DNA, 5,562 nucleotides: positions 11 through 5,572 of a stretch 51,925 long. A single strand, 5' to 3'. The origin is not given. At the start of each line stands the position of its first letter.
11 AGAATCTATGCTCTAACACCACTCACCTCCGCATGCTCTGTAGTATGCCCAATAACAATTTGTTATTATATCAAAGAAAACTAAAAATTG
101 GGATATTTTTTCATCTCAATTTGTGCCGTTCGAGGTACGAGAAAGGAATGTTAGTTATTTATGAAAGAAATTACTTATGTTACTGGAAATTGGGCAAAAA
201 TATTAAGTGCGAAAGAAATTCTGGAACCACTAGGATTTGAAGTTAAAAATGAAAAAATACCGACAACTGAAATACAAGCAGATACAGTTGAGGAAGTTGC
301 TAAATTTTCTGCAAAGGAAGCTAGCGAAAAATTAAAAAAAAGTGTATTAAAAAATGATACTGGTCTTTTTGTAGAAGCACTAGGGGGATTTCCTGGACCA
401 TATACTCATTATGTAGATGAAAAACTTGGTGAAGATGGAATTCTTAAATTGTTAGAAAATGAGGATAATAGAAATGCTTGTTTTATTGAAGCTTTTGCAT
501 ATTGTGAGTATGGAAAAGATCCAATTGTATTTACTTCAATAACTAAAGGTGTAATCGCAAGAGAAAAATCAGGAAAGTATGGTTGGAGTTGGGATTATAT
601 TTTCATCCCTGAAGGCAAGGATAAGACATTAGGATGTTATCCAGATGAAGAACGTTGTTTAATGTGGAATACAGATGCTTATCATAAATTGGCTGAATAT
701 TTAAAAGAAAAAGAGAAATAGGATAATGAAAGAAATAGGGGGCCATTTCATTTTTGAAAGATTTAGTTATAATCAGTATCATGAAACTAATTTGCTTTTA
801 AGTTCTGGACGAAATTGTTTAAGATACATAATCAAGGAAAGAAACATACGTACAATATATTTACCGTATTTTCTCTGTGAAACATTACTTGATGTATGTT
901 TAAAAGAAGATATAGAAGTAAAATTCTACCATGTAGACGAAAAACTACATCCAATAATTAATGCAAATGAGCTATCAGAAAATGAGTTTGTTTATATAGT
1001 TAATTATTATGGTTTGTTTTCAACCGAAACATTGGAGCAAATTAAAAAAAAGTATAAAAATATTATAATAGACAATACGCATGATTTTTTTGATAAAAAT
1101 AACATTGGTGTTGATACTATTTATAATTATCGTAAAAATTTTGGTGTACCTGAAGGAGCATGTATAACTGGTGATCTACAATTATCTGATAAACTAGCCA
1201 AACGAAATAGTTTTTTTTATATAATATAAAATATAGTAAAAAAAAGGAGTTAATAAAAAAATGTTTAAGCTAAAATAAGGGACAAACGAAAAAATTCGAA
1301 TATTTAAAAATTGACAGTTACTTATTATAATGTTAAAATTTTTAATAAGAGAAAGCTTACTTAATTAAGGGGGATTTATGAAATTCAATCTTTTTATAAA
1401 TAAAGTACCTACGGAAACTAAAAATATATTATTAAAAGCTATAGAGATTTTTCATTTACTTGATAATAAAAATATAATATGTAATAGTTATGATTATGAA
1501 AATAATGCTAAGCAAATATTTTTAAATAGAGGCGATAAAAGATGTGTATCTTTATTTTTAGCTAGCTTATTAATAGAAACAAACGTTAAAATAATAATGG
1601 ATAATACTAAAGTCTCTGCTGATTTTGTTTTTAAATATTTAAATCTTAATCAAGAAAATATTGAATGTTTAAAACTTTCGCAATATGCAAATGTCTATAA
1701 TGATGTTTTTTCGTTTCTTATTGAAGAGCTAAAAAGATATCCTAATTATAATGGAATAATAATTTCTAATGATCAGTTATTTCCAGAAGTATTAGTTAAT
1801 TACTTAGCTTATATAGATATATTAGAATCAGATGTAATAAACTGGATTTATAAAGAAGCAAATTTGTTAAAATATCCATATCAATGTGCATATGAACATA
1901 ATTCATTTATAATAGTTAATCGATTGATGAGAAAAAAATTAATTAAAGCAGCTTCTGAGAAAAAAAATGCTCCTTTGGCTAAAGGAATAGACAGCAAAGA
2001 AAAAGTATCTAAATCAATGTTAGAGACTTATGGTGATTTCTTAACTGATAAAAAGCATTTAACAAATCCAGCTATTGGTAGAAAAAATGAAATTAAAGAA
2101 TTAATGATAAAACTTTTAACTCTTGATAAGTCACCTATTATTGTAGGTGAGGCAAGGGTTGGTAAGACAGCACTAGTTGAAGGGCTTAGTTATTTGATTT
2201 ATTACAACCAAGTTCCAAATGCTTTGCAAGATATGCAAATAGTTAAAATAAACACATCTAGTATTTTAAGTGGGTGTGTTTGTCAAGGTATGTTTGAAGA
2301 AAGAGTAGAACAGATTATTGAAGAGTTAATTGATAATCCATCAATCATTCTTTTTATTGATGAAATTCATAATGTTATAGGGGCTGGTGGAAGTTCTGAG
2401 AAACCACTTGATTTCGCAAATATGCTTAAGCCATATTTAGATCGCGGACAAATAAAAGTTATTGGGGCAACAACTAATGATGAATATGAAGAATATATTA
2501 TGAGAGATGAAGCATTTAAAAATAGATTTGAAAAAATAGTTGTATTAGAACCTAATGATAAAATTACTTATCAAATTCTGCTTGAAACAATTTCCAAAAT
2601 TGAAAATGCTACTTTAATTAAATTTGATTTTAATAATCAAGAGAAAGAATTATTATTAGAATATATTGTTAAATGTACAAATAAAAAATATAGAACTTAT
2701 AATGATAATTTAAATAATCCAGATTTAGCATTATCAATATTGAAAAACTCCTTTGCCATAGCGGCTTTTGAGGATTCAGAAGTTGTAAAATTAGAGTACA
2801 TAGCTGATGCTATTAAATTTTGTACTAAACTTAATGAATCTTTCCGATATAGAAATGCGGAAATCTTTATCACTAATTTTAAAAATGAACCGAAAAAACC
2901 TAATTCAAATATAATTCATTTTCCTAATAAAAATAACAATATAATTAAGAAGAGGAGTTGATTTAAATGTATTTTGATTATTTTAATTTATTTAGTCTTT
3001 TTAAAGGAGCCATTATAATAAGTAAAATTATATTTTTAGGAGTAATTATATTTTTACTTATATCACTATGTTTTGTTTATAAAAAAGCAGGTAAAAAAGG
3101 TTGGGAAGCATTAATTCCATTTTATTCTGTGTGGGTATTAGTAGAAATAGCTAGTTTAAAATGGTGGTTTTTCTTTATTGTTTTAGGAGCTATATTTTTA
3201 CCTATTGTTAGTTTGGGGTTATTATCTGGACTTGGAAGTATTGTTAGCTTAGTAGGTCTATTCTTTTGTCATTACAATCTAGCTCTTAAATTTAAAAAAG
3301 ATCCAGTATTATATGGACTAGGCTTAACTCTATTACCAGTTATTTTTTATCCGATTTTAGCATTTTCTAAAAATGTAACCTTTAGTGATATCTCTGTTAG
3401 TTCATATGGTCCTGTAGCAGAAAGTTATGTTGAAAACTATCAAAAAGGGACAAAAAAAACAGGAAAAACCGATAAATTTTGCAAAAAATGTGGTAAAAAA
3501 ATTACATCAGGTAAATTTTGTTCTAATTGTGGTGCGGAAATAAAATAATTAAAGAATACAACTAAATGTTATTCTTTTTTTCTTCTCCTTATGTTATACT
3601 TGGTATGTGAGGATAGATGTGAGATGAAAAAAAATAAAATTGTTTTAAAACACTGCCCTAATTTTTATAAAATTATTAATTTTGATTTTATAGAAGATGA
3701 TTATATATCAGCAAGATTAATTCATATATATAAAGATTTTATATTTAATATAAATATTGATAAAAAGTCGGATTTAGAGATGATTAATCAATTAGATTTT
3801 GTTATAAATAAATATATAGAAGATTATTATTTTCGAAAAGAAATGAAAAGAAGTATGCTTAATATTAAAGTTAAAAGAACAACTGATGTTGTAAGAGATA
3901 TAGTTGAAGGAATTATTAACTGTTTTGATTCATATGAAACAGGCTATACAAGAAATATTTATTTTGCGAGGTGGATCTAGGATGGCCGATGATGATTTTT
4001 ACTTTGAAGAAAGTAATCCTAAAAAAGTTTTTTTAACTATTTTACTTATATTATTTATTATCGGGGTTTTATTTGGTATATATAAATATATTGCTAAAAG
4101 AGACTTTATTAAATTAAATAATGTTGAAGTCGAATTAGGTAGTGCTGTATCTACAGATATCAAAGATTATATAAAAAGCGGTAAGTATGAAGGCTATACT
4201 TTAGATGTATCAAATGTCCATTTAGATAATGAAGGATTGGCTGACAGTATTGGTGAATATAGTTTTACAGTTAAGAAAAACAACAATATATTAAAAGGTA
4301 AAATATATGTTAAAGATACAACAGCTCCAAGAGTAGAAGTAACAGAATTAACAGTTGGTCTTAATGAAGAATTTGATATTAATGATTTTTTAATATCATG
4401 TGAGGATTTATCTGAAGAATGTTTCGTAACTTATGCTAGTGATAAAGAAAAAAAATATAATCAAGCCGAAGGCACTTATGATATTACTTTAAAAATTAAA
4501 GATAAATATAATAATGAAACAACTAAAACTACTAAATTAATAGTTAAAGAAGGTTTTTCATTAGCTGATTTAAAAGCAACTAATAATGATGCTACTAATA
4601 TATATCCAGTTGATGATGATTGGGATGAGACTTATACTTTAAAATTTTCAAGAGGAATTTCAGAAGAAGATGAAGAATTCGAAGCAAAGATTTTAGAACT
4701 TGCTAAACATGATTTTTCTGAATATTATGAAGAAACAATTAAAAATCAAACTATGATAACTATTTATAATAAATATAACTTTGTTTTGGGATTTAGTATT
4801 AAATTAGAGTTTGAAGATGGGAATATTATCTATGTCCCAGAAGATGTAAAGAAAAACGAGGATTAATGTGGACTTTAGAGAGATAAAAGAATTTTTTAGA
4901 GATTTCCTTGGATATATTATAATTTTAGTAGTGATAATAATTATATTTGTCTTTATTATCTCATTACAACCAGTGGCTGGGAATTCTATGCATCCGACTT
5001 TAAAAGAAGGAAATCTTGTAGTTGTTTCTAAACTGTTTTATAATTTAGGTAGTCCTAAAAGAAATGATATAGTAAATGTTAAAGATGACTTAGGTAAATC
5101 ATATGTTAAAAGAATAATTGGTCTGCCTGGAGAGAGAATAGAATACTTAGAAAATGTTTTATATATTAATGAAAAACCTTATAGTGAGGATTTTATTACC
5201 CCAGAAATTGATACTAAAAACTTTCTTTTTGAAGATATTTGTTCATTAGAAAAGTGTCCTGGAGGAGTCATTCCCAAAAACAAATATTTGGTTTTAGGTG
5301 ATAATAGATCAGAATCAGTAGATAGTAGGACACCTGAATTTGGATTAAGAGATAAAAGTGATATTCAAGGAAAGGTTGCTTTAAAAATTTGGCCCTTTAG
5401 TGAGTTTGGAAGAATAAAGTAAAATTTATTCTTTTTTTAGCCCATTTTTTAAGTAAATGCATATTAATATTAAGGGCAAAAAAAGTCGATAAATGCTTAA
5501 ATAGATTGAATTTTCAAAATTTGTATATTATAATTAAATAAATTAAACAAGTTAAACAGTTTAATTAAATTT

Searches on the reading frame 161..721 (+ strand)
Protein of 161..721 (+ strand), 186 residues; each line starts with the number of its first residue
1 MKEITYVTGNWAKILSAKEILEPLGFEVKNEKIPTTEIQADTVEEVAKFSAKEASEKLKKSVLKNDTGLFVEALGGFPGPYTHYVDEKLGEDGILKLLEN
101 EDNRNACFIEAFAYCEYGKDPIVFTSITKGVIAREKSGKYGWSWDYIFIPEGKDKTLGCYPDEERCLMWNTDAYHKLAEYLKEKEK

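Call 33: search_protein_families(library=pfam, proteins=[window:161-721:+], max_evalue=0.00001)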
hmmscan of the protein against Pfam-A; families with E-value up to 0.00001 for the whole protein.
window:161-721:+ (186 aa): 1 family
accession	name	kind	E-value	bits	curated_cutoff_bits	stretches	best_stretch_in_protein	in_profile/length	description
PF01725.21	Ham1p_like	-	5.6e-34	118.1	22.5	1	4-165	1-170/186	Ham1 family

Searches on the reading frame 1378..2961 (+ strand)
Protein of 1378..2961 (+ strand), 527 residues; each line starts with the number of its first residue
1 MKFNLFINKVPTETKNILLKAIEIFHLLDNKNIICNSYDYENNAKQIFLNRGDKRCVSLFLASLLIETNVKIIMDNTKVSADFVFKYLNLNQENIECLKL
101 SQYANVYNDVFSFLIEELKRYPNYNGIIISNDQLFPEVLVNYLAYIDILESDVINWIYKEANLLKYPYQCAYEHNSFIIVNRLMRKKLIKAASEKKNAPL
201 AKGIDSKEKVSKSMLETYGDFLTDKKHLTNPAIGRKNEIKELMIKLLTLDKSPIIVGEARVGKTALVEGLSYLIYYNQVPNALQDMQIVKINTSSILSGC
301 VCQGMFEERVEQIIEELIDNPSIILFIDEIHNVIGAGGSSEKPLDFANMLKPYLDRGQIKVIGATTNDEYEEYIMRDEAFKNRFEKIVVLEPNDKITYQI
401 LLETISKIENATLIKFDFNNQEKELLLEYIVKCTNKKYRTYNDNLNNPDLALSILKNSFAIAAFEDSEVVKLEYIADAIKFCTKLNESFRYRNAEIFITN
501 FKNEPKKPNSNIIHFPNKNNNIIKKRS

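Call 33: search_protein_families(library=pfam, proteins=[window:1378-2961:+], max_evalue=0.00001)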
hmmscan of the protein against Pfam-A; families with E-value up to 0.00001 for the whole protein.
window:1378-2961:+ (527 aa): 2 families
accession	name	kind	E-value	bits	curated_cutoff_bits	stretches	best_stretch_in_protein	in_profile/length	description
PF00004.35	AAA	-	1.6e-10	41.9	21.2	1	255-385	3-128/131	ATPase family associated with various cellular activities (AAA)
PF05621.17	TniB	-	7.9e-07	29.1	22.4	0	312-389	110-184/189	Bacterial TniB protein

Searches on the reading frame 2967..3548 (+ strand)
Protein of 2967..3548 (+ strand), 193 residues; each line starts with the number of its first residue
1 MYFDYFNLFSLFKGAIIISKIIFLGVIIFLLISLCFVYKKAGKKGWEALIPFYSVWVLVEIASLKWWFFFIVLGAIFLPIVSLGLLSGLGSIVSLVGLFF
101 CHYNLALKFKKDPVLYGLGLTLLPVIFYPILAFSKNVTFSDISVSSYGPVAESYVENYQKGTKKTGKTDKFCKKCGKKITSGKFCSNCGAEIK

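Call 33: search_protein_families(library=pfam, proteins=[window:2967-3548:+], max_evalue=0.00001)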
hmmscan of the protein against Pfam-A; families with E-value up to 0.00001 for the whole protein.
window:2967-3548:+ (193 aa): 1 family
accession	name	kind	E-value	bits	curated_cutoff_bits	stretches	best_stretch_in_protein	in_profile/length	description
PF18936.5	DUF5684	-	1.8e-11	44.9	27.4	1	46-139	1-78/81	Family of unknown function (DUF5684)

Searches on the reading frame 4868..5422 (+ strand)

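Call 33: search_protein_families(library=pfam, proteins=[window:4868-5422:+], max_evalue=0.00001)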
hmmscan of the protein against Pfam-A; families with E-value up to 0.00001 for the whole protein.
window:4868-5422:+ (184 aa): 1 family
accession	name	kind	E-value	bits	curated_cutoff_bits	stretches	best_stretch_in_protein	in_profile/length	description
PF10502.14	Peptidase_S26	-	5.6e-41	140.7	22.9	1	16-175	8-168/168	Signal peptidase, peptidase S26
